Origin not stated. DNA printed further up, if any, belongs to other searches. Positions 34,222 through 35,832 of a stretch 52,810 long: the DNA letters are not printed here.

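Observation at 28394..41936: Sugar-nucleotide, glycosyltransferase and CWB2 surface-protein genes co-located: candidate wall-polymer plus anchored-cargo locus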

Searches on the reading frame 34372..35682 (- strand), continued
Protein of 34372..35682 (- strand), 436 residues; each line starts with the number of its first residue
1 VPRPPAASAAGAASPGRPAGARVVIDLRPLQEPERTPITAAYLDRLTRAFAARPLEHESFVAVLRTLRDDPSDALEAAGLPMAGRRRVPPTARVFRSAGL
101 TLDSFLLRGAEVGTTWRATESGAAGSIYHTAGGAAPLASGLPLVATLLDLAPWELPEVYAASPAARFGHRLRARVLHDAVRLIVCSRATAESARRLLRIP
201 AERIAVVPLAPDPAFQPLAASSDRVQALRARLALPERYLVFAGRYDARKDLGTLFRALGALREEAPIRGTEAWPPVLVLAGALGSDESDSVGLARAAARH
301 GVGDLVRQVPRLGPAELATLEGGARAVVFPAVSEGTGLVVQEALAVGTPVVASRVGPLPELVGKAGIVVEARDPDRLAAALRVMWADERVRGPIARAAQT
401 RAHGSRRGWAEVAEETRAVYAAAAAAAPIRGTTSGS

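Call 19: find_encoding_contigs(protein=P0010, flank=10000, max_places=1)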
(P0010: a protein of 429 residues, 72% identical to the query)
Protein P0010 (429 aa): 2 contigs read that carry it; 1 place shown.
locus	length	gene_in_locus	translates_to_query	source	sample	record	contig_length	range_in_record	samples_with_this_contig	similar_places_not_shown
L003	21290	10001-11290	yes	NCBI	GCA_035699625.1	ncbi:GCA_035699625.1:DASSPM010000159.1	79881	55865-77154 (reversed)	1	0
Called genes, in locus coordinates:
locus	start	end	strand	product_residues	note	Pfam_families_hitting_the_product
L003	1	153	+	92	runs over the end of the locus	PF04226:Transgly_assoc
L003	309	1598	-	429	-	PF03721:UDPG_MGDP_dh_N, PF13478:XdhC_C (faint), PF00984:UDPG_MGDP_dh, PF03720:UDPG_MGDP_dh_C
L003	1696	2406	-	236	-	PF01476:LysM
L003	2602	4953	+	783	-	PF13585:CHU_C (faint), PF19077:Big_13 (faint), PF13860:FlgD_ig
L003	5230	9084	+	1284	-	PF00704:Glyco_hydro_18, PF19077:Big_13 (faint), PF13585:CHU_C (faint), PF13860:FlgD_ig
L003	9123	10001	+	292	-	PF00535:Glycos_transf_2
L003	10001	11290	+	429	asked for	PF13579:Glyco_trans_4_4 (weak), PF13439:Glyco_transf_4, PF20706:GT4-conflict, PF00534:Glycos_transf_1, PF13692:Glyco_trans_1_4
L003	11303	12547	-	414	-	PF11258:DUF3048, PF17479:DUF3048_C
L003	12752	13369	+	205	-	-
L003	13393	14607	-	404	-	PF11258:DUF3048, PF17479:DUF3048_C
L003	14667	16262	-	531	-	PF00128:Alpha-amylase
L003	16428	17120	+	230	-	PF25084:LbH_EIF2B, PF25087:GMPPB_C (faint), PF00132:Hexapep, PF14602:Hexapep_2, PF00132:Hexapep (weak)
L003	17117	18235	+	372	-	PF01041:DegT_DnrJ_EryC1, PF00155:Aminotran_1_2, PF01053:Cys_Met_Meta_PP (weak), PF01212:Beta_elim_lyase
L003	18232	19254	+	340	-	PF01408:GFO_IDH_MocA, PF02894:GFO_IDH_MocA_C, PF22725:GFO_IDH_MocA_C3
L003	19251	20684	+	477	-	PF03446:NAD_binding_2 (weak), PF03721:UDPG_MGDP_dh_N, PF00984:UDPG_MGDP_dh, PF03720:UDPG_MGDP_dh_C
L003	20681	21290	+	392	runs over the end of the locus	PF02350:Epimerase_2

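Call 20: find_encoding_contigs(protein=P0099, flank=10000, max_places=1)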
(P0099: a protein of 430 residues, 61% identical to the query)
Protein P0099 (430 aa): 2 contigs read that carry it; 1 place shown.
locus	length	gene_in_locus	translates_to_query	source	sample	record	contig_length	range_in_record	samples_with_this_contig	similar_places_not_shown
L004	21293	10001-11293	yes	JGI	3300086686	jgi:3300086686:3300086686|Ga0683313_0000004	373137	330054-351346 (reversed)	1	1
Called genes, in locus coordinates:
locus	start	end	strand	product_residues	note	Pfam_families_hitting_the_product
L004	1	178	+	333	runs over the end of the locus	PF02517:Rce1-like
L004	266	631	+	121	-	PF13781:DoxX_3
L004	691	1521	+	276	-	PF11899:DUF3419 (faint)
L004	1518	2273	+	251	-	PF09844:DUF2071 (weak)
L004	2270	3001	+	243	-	PF08241:Methyltransf_11 (weak)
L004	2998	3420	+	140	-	-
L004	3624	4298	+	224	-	PF20582:UPF0758_N, PF04002:RadC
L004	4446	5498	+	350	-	PF06723:MreB_Mbl, PF00022:Actin (faint), PF25216:Volactin (faint), PF00012:HSP70, PF11104:PilM_2 (faint), PF14450:FtsA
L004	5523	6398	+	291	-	PF04085:MreC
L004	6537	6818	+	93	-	PF04226:Transgly_assoc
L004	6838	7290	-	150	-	PF01476:LysM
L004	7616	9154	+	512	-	PF00041:fn3 (faint), PF18370:RGI_lyase (faint), PF24421:Ig_J (faint), PF19077:Big_13 (faint)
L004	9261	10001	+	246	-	PF00535:Glycos_transf_2, PF13641:Glyco_tranf_2_3 (weak)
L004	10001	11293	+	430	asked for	PF13439:Glyco_transf_4, PF00534:Glycos_transf_1, PF13692:Glyco_trans_1_4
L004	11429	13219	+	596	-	PF13616:Rotamase_3, PF00639:Rotamase, PF13145:Rotamase_2 (weak), PF13616:Rotamase_3 (weak)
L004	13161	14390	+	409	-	PF01503:PRA-PH (faint), PF03819:MazG, PF04447:dATP-dGTP_PPHyd (weak), PF03819:MazG (weak)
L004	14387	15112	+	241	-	PF01138:RNase_PH, PF03725:RNase_PH_C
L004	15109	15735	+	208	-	PF01725:Ham1p_like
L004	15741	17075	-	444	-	-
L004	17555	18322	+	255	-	PF12760:Zn_ribbon_IS1595, PF12762:DDE_Tnp_IS1595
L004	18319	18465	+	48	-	PF12762:DDE_Tnp_IS1595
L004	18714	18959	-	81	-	-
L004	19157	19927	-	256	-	PF17278:DUF5343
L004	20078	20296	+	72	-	-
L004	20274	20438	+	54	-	-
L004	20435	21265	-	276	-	-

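Call 21: search_protein_families(library=pfam, proteins=[L001:3714-5753:+, L001:5932-9105:+, L003:2602-4953:+, L003:5230-9084:+, L004:7616-9154:+, L001:11440-12621:-, L001:12756-13475:+, L003:12752-13369:+], max_evalue=0.01)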
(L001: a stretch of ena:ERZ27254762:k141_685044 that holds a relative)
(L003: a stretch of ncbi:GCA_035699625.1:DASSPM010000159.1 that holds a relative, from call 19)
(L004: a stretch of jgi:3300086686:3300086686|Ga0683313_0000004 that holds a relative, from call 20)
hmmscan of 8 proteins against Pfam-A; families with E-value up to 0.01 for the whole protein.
L001:3714-5753:+ (679 aa): 2 families
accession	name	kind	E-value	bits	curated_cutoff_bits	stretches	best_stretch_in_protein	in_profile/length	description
PF13860.13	FlgD_ig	-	5e-14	52.5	27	2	412-463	21-73/79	FlgD Ig-like domain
PF13585.12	CHU_C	-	0.00018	22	27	1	390-459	4-66/86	CHU_C Type IX secretion signal domain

L001:5932-9105:+ (1057 aa): 6 families
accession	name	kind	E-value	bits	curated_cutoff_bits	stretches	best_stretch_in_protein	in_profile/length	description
PF13860.13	FlgD_ig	-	6.4e-33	113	27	4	885-951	9-77/79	FlgD Ig-like domain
PF00704.34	Glyco_hydro_18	-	8.5e-33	114.8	29.6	1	233-495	63-317/317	Glycosyl hydrolases family 18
PF13585.12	CHU_C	-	7.4e-14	52.1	27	1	771-844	4-72/86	CHU_C Type IX secretion signal domain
PF10029.15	DUF2271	-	4.2e-05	23.7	27.3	0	918-946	71-99/136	Predicted periplasmic protein (DUF2271)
PF19077.6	Big_13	-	0.00024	22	27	1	823-861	64-101/102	Bacterial Ig-like domain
PF03644.19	Glyco_hydro_85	-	0.00084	19.4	22.2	1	225-318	42-138/302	Glycosyl hydrolase family 85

L003:2602-4953:+ (783 aa): 3 families
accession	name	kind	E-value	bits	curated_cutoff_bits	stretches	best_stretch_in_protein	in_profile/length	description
PF13860.13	FlgD_ig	-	1.4e-16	60.6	27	2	611-676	12-77/79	FlgD Ig-like domain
PF13585.12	CHU_C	-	6.5e-07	29.8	27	0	495-568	6-72/86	CHU_C Type IX secretion signal domain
PF19077.6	Big_13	-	2.9e-06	28.1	27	0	554-582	69-97/102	Bacterial Ig-like domain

L003:5230-9084:+ (1284 aa): 5 families
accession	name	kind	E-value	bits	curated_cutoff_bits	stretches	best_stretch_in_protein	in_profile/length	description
PF00704.34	Glyco_hydro_18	-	1.1e-30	107.8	29.6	1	294-534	81-317/317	Glycosyl hydrolases family 18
PF13860.13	FlgD_ig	-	4.1e-22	78.4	27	3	1111-1178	8-77/79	FlgD Ig-like domain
PF13585.12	CHU_C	-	4.1e-10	40.1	27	0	997-1086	3-85/86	CHU_C Type IX secretion signal domain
PF19077.6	Big_13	-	2.2e-07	31.7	27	1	945-978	68-102/102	Bacterial Ig-like domain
PF08239.17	SH3_3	-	0.00085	19.9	27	1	662-720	5-50/54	Bacterial SH3 domain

L004:7616-9154:+ (512 aa): 8 families
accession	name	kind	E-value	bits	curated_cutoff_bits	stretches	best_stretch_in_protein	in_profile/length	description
PF18370.7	RGI_lyase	-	5.7e-10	39.8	27.8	2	338-390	19-72/86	Rhamnogalacturonan I lyases beta-sheet domain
PF00041.27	fn3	-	2.9e-09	37.5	25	2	422-501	2-82/84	Fibronectin type III domain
PF19077.6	Big_13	-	1.9e-08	35.1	27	1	471-497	68-94/102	Bacterial Ig-like domain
PF16389.11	DUF4998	-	3.7e-06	27.1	29.1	0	431-498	30-104/199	Domain of unknown function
PF24421.1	Ig_J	-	5.1e-06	27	29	0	436-494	28-92/104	Tip attachment protein J, Ig-like domain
PF07495.19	Y_Y_Y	-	5.1e-05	23.5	26.6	0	452-495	11-55/65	Y_Y_Y domain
PF12245.14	Big_3_2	-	0.00043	20.9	23.3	0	474-499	90-117/122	Bacterial Ig-like domain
PF20164.4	GspA_SrpA_N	-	0.002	18.9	27.4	0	475-498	84-107/117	GspA/SrpA SigLec-like domain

L001:11440-12621:- (393 aa): 2 families
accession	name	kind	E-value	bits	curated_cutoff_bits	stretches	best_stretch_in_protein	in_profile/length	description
PF11258.13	DUF3048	-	2.1e-39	135.4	25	1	78-216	7-144/148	Protein of unknown function (DUF3048) N-terminal domain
PF17479.7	DUF3048_C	-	1.3e-17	64.6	25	1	246-366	2-111/114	Protein of unknown function (DUF3048) C-terminal domain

L001:12756-13475:+ (239 aa): 0 families

L003:12752-13369:+ (205 aa): 0 families

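Call 22: find_encoding_contigs(protein=P0077, flank=10000, max_places=1)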
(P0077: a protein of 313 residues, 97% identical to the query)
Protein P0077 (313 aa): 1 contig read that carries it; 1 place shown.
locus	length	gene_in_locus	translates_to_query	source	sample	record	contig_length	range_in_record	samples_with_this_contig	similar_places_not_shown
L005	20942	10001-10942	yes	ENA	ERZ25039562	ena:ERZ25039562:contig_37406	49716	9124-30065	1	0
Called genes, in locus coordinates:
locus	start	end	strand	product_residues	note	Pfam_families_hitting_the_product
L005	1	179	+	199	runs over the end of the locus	PF20582:UPF0758_N (weak), PF04002:RadC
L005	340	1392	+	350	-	PF06723:MreB_Mbl, PF00022:Actin (faint), PF11104:PilM_2 (faint), PF00012:HSP70, PF14450:FtsA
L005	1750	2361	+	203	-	PF04085:MreC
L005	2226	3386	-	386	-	-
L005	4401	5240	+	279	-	PF04122:CW_binding_2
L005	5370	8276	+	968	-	PF00704:Glyco_hydro_18, PF04122:CW_binding_2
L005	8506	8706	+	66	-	-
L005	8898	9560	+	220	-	PF00535:Glycos_transf_2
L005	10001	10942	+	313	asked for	PF13439:Glyco_transf_4 (weak), PF20706:GT4-conflict (weak), PF00534:Glycos_transf_1, PF13692:Glyco_trans_1_4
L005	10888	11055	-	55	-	-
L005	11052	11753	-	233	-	PF11258:DUF3048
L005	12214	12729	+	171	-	-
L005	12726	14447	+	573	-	PF00132:Hexapep (weak), PF25084:LbH_EIF2B, PF00132:Hexapep (weak), PF14602:Hexapep_2 (weak), PF25087:GMPPB_C (weak), PF00132:Hexapep (weak), PF01041:DegT_DnrJ_EryC1, PF01041:DegT_DnrJ_EryC1, +1 more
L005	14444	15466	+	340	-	PF01408:GFO_IDH_MocA, PF22725:GFO_IDH_MocA_C3, PF02894:GFO_IDH_MocA_C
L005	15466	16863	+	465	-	PF03721:UDPG_MGDP_dh_N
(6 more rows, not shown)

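Call 23: find_encoding_contigs(protein=P0005, flank=10000, max_places=1)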
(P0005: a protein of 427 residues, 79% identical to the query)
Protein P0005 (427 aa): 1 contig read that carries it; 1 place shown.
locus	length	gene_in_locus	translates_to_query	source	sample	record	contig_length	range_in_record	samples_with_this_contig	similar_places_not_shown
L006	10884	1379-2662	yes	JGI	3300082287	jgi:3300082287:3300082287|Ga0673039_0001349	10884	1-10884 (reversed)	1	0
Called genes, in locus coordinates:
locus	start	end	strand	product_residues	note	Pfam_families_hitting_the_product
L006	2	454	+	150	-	?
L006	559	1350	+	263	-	PF00535:Glycos_transf_2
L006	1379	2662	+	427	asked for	PF13439:Glyco_transf_4, PF20706:GT4-conflict (faint), PF00534:Glycos_transf_1, PF13692:Glyco_trans_1_4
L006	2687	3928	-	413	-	-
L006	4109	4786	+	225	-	-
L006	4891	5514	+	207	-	PF00132:Hexapep (weak), PF25084:LbH_EIF2B, PF25087:GMPPB_C (faint), PF14602:Hexapep_2 (faint), PF00132:Hexapep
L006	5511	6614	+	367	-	PF01041:DegT_DnrJ_EryC1, PF00266:Aminotran_5 (weak), PF01053:Cys_Met_Meta_PP (weak), PF01212:Beta_elim_lyase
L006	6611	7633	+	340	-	PF01408:GFO_IDH_MocA, PF02894:GFO_IDH_MocA_C, PF22725:GFO_IDH_MocA_C3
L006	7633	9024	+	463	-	PF03446:NAD_binding_2 (weak), PF03721:UDPG_MGDP_dh_N, PF00984:UDPG_MGDP_dh, PF03720:UDPG_MGDP_dh_C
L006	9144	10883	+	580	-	?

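Call 45: find_related_loci(query=A2, collection=genome_contigs, flank=10000)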
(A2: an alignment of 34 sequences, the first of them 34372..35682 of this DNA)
Query A2 (436 aa) in genome_contigs; peptide patterns used: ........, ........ (x = any residue, [..] = any of these).
326 stretches matched a pattern; 255 encode a relative of the query (tblastn E <= 1e-3); the best 80 are kept; 80 distinct loci.
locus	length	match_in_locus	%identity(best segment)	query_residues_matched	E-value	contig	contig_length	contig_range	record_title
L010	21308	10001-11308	93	1-436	0e+0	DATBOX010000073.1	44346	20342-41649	MAG TPA_asm: Candidatus Limnocylindrales bacterium isolate SMAG_U4062 k141_705958, whole genome shotgun sequence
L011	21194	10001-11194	95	20-417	0e+0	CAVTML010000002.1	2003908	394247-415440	MAG: uncultured Chloroflexia bacterium isolate MFD06435.bin.2.140 genome assembly, contig: contig_19171, whole genome sh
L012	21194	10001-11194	96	20-417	0e+0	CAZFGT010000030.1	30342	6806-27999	MAG TPA_asm: uncultured Anaerolineaceae bacterium isolate binchicken_co54_373 genome assembly, contig: NODE_2529_length_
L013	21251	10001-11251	93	20-436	0e+0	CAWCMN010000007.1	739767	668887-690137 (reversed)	MAG: uncultured Chloroflexia bacterium isolate MFD05502.bin.1.37 genome assembly, contig: contig_4183, whole genome shot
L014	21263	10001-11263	72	1-427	5e-174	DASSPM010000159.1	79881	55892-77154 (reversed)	MAG TPA_asm: Candidatus Limnocylindrales bacterium isolate SMAG_U1278 k141_800444, whole genome shotgun sequence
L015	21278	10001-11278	67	3-428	4e-168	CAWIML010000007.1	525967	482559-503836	MAG: uncultured Chloroflexia bacterium isolate MFD05176.bin.2.263 genome assembly, contig: contig_51997, whole genome sh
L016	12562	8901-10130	68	19-428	6e-161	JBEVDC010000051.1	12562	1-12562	MAG: Candidatus Limnocylindrales bacterium isolate T2R1BO.metabat2.117 T2R1BO.metabat2.117_k133_1038415, whole genome sh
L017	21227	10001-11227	70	20-428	2e-160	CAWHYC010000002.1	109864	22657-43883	MAG: uncultured Chloroflexia bacterium isolate MFD02242.bin.2.300 genome assembly, contig: contig_20425, whole genome sh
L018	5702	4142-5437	68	12-425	3e-158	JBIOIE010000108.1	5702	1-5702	MAG: Candidatus Limnocylindrales bacterium isolate GcL4-5 k141_327679_length_5702_cov_18.2883, whole genome shotgun sequ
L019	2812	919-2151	66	18-430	4e-159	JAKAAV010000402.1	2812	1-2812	MAG: Chloroflexi bacterium isolate WH2.bin114 NODE_69605_length_2812_cov_1.226443, whole genome shotgun sequence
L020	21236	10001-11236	63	16-426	2e-150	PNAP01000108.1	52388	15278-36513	MAG: Chloroflexi bacterium isolate palsa_1032 73.20110800_P1D.67_contig_8710, whole genome shotgun sequence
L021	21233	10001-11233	69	17-417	7e-149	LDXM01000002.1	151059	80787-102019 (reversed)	MAG: Chloroflexi bacterium CSP1-4 XU10_C0002, whole genome shotgun sequence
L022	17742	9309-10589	64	18-428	2e-148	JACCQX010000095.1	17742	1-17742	MAG: Chloroflexi bacterium isolate MGR_bin7 SD2897-2912_k127_4732707, whole genome shotgun sequence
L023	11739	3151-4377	66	18-426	3e-148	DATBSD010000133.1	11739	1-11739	MAG TPA_asm: Candidatus Limnocylindrales bacterium isolate SMAG_U4146 k141_2192605, whole genome shotgun sequence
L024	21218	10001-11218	67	11-417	2e-147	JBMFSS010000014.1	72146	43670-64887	MAG: Candidatus Limnocylindrales bacterium isolate KM4345-31 NODE_85_length_72146_cov_9.052808, whole genome shotgun seq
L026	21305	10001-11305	62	20-435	8e-146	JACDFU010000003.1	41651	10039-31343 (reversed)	MAG: Chloroflexi bacterium isolate MGR_bin394 SD2906_NODE_61_length_41651_cov_1.292795, whole genome shotgun sequence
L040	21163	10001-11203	67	20-424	3e-135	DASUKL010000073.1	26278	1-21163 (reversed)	MAG TPA_asm: Candidatus Limnocylindrales bacterium isolate SMAG_U1514 k141_1754030, whole genome shotgun sequence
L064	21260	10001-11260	54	20-436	1e-114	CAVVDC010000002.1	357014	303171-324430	MAG: uncultured Chloroflexia bacterium isolate MFD02242.bin.2.318 genome assembly, contig: contig_12851, whole genome sh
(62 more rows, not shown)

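Call 51: search_protein_families(library=pfam, proteins=[L017:15206-17311:+, L017:17136-19232:+, L017:19382-20341:-, L026:15888-17150:+, L026:17147-18559:+, L026:18840-20867:-, L064:13498-14466:+, L064:17135-20605:+, L064:12526-13434:+, L026:11347-12090:+], max_evalue=0.0001)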
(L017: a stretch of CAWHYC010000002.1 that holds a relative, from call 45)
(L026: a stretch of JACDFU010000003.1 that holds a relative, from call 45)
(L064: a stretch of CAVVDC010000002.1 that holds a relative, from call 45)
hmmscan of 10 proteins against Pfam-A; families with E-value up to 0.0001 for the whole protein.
L017:15206-17311:+ (701 aa): 0 families

L017:17136-19232:+ (698 aa): 3 families
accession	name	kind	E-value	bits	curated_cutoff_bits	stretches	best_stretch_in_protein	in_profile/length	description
PF03102.20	NeuB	-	1.6e-88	296.7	22.1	1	383-623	1-241/241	NeuB family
PF02348.25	CTP_transf_3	-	3.3e-16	60.2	22.6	1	130-255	2-118/217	Cytidylyltransferase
PF08666.17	SAF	-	4.8e-06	27.5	21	1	638-695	2-63/63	SAF domain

L017:19382-20341:- (319 aa): 0 families

L026:15888-17150:+ (420 aa): 5 families
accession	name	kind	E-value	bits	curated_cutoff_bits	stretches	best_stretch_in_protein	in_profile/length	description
PF13692.12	Glyco_trans_1_4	-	8.5e-23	81.6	27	1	230-377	3-142/142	Glycosyl transferases group 1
PF13579.12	Glyco_trans_4_4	-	4.3e-18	66.6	29.7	1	36-206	6-157/158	Glycosyl transferase 4-like domain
PF00534.26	Glycos_transf_1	-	7.7e-15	55.3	26.4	1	226-387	13-168/172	Glycosyl transferases group 1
PF13439.12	Glyco_transf_4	-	1.1e-11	45.4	28.5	1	37-206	8-164/170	Glycosyltransferase Family 4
PF13524.12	Glyco_trans_1_2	-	1.3e-09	38.6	25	1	263-393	15-130/144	Glycosyl transferase-like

L026:17147-18559:+ (470 aa): 4 families
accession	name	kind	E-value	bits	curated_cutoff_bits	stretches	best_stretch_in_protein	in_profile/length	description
PF03721.20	UDPG_MGDP_dh_N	-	1e-37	130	27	1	6-183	2-182/187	UDP-glucose/GDP-mannose dehydrogenase family, NAD binding domain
PF00984.24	UDPG_MGDP_dh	-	6.2e-31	106.8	25.4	1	203-292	2-92/94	UDP-glucose/GDP-mannose dehydrogenase family, central domain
PF03720.21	UDPG_MGDP_dh_C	-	1.6e-18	67.4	30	1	321-411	2-99/103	UDP-glucose/GDP-mannose dehydrogenase family, UDP binding domain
PF03446.21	NAD_binding_2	-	3.7e-05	24.2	21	0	7-142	2-112/161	NAD binding domain of 6-phosphogluconate dehydrogenase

L026:18840-20867:- (675 aa): 6 families
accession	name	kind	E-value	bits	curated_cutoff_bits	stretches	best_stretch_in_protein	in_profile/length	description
PF00534.26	Glycos_transf_1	-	9.9e-34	116.8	26.4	1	482-651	7-172/172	Glycosyl transferases group 1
PF13692.12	Glyco_trans_1_4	-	1.5e-29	103.5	27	1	491-637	2-142/142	Glycosyl transferases group 1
PF13579.12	Glyco_trans_4_4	-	3.5e-21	76.6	29.7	1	289-464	2-157/158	Glycosyl transferase 4-like domain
PF13439.12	Glyco_transf_4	-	2.3e-14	54.2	28.5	1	292-470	6-170/170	Glycosyltransferase Family 4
PF13524.12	Glyco_trans_1_2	-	1.3e-06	28.9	25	1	548-663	28-140/144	Glycosyl transferase-like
PF14559.12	TPR_19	-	5.3e-06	27.1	25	0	116-171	7-62/68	Tetratricopeptide repeat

L064:13498-14466:+ (322 aa): 3 families
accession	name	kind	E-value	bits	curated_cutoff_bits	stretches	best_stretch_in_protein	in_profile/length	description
PF00132.30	Hexapep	-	7.3e-15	54.4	27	1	213-242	7-36/36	Bacterial transferase hexapeptide (six repeats)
PF25084.1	LbH_EIF2B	-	3e-09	37.3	54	1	96-184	10-95/105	EIF2B subunit epsilon LbH domain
PF14602.12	Hexapep_2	-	2.7e-05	24.2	27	0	132-164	2-32/34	Hexapeptide repeat of succinyl-transferase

L064:17135-20605:+ (1156 aa): 1 family
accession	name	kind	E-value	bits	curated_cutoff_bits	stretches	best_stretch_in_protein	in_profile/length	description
PF04464.20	Glyphos_transf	-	1.2e-76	258.6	22.1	1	803-1154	12-366/367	CDP-Glycerol:Poly(glycerophosphate) glycerophosphotransferase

L064:12526-13434:+ (302 aa): 0 families

L026:11347-12090:+ (247 aa): 0 families
